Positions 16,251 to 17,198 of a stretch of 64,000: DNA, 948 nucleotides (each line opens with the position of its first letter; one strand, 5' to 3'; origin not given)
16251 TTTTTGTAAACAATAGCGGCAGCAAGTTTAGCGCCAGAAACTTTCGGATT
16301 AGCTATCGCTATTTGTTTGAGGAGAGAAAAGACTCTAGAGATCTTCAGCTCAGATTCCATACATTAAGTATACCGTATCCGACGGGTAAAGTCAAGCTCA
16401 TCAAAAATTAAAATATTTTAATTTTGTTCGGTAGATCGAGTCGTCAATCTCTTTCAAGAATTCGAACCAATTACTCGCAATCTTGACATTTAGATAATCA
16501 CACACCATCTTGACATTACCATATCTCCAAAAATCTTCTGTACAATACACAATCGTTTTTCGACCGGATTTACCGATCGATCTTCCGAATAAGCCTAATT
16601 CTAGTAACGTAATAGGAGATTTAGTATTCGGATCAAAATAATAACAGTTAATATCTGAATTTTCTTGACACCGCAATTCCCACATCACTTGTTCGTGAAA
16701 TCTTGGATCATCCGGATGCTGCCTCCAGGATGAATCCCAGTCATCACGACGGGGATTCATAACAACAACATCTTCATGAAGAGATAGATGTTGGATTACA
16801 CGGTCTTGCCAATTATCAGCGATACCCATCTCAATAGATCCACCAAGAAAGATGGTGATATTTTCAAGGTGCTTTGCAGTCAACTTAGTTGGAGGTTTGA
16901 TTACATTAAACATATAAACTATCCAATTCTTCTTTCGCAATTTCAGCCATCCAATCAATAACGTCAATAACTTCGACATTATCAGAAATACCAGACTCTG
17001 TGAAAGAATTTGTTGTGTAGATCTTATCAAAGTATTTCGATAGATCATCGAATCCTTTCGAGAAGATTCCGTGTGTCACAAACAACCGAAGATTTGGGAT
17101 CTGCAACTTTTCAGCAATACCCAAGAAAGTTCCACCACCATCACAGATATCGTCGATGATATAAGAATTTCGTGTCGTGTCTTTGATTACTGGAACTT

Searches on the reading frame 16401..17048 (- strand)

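Call 55: search_protein_families(library=pfam, proteins=[window:16401-17048:-], max_evalue=0.01)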
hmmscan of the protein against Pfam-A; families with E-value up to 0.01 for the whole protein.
window:16401-17048:- (215 aa): 1 family
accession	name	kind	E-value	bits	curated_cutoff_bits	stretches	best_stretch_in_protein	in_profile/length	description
PF15891.11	Nuc_deoxyri_tr2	-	3.5e-30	104.9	30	1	64-173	2-105/105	Nucleoside 2-deoxyribosyltransferase like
